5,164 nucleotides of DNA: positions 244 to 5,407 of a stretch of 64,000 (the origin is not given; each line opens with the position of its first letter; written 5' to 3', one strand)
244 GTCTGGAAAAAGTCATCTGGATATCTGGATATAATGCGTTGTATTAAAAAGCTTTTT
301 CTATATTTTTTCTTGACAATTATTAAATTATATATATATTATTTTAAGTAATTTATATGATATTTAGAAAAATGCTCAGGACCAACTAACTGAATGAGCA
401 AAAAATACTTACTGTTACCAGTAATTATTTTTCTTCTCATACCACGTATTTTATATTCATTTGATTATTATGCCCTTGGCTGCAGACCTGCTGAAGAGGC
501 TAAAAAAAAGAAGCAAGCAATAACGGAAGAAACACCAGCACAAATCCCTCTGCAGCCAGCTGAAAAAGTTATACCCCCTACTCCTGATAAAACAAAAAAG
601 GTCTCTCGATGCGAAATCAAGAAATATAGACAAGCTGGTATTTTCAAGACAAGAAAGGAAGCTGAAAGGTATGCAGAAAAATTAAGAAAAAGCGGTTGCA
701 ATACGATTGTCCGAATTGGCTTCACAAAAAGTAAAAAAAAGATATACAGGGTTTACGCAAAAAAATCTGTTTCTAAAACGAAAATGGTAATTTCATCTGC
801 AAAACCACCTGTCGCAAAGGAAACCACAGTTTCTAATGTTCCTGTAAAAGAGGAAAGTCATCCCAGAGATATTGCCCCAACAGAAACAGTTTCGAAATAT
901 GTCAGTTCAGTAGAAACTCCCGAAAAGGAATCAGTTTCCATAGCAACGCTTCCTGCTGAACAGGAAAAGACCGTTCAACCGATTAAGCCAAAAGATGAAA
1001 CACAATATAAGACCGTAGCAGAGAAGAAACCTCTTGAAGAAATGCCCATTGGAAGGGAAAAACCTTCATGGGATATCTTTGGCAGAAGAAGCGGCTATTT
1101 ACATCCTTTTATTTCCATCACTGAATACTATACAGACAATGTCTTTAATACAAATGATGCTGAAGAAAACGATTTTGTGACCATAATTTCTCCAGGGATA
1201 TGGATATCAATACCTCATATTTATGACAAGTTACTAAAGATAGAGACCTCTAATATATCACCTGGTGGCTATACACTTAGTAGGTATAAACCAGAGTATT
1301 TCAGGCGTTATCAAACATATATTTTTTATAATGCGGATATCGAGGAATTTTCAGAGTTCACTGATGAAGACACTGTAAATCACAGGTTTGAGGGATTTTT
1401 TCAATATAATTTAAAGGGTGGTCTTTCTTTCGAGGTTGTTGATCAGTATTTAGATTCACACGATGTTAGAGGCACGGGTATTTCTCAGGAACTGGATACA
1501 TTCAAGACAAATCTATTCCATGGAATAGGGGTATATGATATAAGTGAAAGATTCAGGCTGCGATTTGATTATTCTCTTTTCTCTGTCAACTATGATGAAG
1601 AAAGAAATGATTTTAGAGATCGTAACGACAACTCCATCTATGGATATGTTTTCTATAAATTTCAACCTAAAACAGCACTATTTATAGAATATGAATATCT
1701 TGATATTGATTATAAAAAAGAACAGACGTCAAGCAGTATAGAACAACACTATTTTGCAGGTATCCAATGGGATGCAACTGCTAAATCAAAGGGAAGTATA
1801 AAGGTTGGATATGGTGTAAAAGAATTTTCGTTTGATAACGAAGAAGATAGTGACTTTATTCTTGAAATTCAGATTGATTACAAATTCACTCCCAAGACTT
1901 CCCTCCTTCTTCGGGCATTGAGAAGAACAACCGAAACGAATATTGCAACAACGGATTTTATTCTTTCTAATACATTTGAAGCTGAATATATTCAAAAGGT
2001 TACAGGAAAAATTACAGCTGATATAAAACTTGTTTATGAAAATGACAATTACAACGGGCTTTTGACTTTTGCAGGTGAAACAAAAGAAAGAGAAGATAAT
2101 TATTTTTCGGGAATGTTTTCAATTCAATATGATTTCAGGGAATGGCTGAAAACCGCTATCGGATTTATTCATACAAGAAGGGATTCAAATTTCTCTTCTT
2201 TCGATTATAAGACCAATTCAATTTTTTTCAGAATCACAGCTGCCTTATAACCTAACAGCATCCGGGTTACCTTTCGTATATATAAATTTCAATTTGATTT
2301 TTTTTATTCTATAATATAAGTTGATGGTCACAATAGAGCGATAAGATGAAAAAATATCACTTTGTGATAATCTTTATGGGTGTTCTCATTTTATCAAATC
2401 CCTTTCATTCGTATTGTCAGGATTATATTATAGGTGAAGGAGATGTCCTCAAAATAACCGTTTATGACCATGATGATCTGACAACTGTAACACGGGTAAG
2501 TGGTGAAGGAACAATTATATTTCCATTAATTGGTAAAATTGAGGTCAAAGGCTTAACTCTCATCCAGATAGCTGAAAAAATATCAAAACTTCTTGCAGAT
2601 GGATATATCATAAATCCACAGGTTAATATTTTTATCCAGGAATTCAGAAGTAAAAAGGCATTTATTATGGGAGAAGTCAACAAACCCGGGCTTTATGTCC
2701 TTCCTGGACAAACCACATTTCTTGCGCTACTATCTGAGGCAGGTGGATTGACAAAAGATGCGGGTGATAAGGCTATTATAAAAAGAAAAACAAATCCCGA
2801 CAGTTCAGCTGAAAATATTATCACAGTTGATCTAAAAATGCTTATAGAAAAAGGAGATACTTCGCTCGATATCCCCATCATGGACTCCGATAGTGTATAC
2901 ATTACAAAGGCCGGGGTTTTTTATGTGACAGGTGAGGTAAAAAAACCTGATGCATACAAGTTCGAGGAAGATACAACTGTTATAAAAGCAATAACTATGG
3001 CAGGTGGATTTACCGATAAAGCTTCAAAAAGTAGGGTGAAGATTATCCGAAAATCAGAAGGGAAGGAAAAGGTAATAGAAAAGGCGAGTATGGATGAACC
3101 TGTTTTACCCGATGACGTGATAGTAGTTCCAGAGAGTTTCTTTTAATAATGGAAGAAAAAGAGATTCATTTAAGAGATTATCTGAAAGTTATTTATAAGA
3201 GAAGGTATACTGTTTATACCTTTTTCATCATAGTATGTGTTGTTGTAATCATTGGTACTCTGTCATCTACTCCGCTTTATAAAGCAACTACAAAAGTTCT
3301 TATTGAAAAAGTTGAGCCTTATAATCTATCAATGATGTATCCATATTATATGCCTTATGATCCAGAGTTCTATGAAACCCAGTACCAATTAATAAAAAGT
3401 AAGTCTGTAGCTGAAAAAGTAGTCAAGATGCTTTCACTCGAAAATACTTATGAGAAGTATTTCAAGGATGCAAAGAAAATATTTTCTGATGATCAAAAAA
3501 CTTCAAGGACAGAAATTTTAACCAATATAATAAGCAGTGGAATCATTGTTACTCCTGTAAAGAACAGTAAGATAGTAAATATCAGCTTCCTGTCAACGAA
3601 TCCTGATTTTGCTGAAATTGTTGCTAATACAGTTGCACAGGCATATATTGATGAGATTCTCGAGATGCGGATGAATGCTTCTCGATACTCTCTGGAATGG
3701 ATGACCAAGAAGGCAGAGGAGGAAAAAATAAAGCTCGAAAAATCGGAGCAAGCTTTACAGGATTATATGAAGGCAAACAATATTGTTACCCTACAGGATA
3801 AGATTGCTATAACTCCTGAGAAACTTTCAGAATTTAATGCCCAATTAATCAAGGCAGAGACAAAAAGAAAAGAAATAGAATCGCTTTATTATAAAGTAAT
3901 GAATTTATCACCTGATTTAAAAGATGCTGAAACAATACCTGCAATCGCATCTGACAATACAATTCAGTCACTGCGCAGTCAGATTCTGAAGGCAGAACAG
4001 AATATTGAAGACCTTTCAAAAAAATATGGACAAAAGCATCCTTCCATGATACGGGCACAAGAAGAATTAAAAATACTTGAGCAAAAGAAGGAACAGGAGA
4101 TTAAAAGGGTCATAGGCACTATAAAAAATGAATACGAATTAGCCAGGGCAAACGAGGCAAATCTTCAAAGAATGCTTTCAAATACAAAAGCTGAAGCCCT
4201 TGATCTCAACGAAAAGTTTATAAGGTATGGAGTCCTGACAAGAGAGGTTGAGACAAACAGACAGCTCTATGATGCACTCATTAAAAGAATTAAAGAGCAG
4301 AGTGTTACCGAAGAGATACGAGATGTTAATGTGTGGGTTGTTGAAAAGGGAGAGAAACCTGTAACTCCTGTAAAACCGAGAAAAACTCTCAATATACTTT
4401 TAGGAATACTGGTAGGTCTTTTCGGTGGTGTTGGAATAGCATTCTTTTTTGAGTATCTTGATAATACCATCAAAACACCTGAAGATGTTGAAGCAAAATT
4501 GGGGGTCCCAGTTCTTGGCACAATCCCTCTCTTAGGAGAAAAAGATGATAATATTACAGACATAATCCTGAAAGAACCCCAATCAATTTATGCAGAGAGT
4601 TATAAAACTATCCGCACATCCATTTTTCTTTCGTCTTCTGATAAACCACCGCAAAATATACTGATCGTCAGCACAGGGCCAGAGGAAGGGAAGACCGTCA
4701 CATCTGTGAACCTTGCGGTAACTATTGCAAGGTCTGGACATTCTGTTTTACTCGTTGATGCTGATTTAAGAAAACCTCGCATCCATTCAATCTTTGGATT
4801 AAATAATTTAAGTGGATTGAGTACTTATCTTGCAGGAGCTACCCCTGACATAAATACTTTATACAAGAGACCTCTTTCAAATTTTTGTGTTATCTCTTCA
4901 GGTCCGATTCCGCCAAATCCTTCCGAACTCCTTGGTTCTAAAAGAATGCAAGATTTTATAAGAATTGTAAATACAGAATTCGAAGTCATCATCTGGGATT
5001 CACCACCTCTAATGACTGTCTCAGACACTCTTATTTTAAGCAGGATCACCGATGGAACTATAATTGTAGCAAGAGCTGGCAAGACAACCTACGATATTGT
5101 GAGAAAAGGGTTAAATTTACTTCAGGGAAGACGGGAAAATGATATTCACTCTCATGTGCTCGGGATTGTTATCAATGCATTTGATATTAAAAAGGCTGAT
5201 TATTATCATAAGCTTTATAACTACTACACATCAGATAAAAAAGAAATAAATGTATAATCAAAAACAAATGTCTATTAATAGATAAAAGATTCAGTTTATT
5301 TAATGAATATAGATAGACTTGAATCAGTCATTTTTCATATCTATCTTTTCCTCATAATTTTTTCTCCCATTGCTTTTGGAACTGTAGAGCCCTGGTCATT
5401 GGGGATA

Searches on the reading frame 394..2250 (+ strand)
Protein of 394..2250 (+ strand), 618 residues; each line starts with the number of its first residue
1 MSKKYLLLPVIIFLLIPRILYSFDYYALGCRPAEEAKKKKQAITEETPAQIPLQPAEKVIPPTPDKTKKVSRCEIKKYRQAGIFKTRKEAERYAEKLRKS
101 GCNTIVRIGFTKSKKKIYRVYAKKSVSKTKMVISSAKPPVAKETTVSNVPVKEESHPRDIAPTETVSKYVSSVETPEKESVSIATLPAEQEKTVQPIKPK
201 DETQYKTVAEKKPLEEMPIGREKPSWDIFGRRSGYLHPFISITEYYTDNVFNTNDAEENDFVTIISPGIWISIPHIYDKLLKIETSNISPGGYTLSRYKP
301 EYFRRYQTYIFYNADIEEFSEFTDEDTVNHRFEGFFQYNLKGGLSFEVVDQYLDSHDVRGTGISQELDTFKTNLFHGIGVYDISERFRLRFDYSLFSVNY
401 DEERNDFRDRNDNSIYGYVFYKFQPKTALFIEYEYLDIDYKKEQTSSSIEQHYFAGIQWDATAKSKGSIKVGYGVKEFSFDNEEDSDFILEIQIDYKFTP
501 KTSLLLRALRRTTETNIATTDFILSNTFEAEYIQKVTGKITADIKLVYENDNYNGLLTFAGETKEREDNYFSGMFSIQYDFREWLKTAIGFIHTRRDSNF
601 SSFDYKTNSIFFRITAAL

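Call 61: search_protein_families(library=pfam, proteins=[window:394-2250:+], max_evalue=0.000001)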
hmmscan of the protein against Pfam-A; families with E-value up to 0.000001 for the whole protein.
window:394-2250:+ (618 aa): 1 family
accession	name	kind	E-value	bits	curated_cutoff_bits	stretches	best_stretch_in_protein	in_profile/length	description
PF10082.15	BBP2_2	-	2.1e-19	70.1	23.7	1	305-616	55-376/378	Putative beta-barrel porin 2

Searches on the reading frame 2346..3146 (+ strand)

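Call 61: search_protein_families(library=pfam, proteins=[window:2346-3146:+], max_evalue=0.000001)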
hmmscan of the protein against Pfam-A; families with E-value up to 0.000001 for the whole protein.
window:2346-3146:+ (266 aa): 3 families
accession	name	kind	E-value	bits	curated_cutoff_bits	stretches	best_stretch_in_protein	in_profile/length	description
PF10531.15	SLBB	-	3.2e-28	97.8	27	2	191-240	1-48/55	SLBB domain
PF02563.21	Poly_export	-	1.3e-22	80.2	28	1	25-97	5-76/77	Polysaccharide biosynthesis/export protein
PF22461.2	SLBB_2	-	1.1e-19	70.7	27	2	103-186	1-79/79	SLBB domain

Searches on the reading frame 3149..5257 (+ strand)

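Call 61: search_protein_families(library=pfam, proteins=[window:3149-5257:+], max_evalue=0.000001)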
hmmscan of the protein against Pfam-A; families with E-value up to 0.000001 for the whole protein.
window:3149-5257:+ (702 aa): 3 families
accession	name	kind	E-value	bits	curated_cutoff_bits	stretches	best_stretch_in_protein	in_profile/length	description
PF13807.11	GNVR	-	1.7e-14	53.9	27.7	1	363-433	9-79/82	G-rich domain on putative tyrosine kinase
PF10609.15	ParA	-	5.1e-11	42.9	27.1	1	504-689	6-186/246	NUBPL iron-transfer P-loop NTPase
PF01656.29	CbiA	-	5.9e-10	39.6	25.4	1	504-681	1-86/125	CobQ/CobB/MinD/ParA nucleotide binding domain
